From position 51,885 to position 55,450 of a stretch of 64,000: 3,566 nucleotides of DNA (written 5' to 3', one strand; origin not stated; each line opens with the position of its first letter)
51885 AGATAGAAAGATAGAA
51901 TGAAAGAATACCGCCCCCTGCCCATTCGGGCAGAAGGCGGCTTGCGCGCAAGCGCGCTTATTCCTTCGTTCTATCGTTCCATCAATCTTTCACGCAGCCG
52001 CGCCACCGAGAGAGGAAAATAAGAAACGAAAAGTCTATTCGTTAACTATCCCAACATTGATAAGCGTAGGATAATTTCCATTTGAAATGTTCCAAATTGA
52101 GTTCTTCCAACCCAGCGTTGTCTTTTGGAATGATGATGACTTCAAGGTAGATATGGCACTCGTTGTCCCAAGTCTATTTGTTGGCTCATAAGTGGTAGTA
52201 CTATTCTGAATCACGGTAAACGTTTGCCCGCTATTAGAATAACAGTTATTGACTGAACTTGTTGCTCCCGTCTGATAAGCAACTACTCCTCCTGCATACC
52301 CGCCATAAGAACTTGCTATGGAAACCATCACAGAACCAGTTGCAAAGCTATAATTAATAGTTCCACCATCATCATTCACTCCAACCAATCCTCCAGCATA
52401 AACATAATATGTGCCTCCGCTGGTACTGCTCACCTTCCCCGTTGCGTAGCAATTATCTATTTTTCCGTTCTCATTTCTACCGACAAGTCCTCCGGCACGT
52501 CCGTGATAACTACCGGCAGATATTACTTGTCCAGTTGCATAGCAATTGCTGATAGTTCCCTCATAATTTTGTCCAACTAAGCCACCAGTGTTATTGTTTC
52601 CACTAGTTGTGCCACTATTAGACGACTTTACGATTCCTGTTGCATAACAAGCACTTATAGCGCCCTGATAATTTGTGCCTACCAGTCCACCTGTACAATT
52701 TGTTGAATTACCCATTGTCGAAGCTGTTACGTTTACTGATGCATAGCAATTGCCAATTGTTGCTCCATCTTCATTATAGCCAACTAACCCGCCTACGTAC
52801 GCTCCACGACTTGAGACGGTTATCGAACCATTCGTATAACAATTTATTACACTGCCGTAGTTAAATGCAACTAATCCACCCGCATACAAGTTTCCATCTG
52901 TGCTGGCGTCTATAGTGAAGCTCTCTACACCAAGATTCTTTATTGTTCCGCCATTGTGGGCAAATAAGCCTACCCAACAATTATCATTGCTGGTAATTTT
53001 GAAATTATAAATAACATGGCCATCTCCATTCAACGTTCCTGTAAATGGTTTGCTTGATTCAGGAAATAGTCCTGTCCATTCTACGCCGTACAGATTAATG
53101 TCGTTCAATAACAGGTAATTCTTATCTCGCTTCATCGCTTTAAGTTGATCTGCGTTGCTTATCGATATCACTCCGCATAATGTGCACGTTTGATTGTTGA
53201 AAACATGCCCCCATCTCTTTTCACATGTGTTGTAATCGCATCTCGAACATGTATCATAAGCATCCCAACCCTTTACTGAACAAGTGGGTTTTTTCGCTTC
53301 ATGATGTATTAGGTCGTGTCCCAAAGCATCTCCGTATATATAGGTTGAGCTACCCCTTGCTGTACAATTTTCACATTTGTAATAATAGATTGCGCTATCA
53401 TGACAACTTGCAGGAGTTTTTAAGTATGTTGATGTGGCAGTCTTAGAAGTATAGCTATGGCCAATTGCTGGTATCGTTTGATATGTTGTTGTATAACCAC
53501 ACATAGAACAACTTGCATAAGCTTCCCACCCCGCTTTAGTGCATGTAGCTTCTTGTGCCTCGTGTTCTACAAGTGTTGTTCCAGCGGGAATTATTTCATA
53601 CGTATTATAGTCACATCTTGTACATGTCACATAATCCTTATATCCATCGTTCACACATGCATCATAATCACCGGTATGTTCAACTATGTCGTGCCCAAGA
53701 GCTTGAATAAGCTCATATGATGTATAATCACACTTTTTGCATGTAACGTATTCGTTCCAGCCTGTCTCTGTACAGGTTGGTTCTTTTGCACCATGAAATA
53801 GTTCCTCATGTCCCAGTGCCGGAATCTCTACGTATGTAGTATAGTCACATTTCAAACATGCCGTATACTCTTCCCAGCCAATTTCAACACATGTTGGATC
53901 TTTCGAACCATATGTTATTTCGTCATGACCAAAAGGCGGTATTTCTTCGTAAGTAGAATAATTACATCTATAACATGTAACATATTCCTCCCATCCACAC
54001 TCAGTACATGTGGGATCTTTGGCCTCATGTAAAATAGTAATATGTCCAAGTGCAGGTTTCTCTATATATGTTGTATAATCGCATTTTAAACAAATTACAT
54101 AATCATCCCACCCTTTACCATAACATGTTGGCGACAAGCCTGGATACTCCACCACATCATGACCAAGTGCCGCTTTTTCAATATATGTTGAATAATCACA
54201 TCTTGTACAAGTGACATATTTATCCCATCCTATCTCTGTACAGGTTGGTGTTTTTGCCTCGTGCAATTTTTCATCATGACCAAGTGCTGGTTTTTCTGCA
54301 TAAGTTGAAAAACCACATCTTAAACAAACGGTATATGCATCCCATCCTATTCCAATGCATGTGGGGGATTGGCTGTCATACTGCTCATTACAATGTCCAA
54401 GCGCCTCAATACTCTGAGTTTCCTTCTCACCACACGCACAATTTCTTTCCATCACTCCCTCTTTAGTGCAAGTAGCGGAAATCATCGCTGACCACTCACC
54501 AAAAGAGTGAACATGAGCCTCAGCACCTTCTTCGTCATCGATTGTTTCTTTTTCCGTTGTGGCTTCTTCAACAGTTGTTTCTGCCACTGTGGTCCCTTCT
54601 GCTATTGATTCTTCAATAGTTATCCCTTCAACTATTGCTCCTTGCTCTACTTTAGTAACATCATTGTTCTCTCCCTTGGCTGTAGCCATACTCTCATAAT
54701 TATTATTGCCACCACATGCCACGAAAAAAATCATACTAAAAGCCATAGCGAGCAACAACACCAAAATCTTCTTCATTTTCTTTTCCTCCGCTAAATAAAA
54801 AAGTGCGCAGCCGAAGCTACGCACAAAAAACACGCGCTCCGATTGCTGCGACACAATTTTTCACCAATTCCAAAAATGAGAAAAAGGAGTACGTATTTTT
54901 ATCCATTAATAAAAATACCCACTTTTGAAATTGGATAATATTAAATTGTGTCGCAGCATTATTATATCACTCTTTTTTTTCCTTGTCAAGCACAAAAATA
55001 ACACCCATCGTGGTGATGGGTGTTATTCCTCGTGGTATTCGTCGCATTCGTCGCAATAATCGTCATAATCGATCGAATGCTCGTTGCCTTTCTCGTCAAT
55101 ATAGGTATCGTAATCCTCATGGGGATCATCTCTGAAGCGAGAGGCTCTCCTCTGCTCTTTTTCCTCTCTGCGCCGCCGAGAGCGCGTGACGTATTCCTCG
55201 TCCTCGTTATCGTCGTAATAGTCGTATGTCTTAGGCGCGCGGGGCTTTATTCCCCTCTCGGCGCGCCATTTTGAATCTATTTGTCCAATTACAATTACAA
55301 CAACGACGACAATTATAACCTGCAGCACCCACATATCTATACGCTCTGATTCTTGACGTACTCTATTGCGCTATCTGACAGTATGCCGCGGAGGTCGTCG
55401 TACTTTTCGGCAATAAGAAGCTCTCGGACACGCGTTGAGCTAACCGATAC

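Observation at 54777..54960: Candidate novel riboregulator: 178-nt leader with mutually exclusive P1 stem / antiterminator / terminator upstream of the repeat lipoprotein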

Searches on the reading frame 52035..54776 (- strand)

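Call 69: search_protein_families(library=pfam, proteins=[window:52035-54776:-], max_evalue=0.001)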
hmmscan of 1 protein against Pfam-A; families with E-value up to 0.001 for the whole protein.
window:52035-54776:- (913 aa): 1 family
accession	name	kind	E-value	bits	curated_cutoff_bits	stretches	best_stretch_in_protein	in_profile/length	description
PF07581.17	Glug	-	1.7e-30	103.7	20.5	3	759-783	3-28/28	The GLUG motif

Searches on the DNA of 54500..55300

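Call 5: search_rna_families(source=window, start=54500, end=55300, threshold=evalue, max_evalue=10, show_alignments=3)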
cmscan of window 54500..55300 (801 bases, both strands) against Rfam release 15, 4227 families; matches with E-value up to 10: 13.
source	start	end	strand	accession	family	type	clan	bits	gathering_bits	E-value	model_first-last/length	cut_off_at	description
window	54842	54960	-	RF03762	MIR859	Gene; miRNA;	-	27.3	130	0.0081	1-128/128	no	MIR859 microRNA precursor family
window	54842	54960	+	RF04205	MIR2606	Gene; miRNA;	-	25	139.7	0.31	1-165/165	no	MIR2606 microRNA precursor family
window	54895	54942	+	RF01363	CRISPR-DR50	Gene; CRISPR;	-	22.4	47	0.91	1-46/46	no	CRISPR RNA direct repeat element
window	54971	55027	+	RF01459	rliE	Gene; sRNA;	-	20.2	90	0.85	118-182/222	no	Listeria sRNA rliE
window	54992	55059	-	RF00506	Thr_leader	Cis-reg; leader;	-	19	55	0.66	1-118/118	no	Threonine operon leader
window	54801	54920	-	RF02705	B_rapa_snoR775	Gene; snRNA; snoRNA; HACA-box;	-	18.3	64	8.2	1-127/127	no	Brassica rapa small nucleolar RNA 775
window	55173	55264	+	RF02915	DUF3800-VI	Cis-reg;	-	18.2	35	0.81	1-52/52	no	DUF3800-VI RNA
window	54844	54959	+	RF04174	MIR4208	Gene; miRNA;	-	18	140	6.7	1-191/191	no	MIR4208 microRNA precursor family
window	54967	55030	+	RF01416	NrrF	Gene; antisense;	-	15.4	60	2.3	1-160/160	no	NrrF RNA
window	55187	55218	+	RF02448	SpR20_sRNA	Gene; sRNA;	-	13.8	45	5.4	1-45/45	no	Streptococcus sRNA SpR20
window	54897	55037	+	RF03533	SQ1002_RNA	Gene; sRNA;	-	13.5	128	3.2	1-237/237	no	Clostridioides difficile sRNA SQ1002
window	54652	54735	-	RF02916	atpB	Cis-reg;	-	11.2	37.4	8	1-128/128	no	atpB RNA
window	54854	54887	-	RF02377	SurA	Gene; sRNA;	-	10.3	100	4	177-209/279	no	SurA sRNA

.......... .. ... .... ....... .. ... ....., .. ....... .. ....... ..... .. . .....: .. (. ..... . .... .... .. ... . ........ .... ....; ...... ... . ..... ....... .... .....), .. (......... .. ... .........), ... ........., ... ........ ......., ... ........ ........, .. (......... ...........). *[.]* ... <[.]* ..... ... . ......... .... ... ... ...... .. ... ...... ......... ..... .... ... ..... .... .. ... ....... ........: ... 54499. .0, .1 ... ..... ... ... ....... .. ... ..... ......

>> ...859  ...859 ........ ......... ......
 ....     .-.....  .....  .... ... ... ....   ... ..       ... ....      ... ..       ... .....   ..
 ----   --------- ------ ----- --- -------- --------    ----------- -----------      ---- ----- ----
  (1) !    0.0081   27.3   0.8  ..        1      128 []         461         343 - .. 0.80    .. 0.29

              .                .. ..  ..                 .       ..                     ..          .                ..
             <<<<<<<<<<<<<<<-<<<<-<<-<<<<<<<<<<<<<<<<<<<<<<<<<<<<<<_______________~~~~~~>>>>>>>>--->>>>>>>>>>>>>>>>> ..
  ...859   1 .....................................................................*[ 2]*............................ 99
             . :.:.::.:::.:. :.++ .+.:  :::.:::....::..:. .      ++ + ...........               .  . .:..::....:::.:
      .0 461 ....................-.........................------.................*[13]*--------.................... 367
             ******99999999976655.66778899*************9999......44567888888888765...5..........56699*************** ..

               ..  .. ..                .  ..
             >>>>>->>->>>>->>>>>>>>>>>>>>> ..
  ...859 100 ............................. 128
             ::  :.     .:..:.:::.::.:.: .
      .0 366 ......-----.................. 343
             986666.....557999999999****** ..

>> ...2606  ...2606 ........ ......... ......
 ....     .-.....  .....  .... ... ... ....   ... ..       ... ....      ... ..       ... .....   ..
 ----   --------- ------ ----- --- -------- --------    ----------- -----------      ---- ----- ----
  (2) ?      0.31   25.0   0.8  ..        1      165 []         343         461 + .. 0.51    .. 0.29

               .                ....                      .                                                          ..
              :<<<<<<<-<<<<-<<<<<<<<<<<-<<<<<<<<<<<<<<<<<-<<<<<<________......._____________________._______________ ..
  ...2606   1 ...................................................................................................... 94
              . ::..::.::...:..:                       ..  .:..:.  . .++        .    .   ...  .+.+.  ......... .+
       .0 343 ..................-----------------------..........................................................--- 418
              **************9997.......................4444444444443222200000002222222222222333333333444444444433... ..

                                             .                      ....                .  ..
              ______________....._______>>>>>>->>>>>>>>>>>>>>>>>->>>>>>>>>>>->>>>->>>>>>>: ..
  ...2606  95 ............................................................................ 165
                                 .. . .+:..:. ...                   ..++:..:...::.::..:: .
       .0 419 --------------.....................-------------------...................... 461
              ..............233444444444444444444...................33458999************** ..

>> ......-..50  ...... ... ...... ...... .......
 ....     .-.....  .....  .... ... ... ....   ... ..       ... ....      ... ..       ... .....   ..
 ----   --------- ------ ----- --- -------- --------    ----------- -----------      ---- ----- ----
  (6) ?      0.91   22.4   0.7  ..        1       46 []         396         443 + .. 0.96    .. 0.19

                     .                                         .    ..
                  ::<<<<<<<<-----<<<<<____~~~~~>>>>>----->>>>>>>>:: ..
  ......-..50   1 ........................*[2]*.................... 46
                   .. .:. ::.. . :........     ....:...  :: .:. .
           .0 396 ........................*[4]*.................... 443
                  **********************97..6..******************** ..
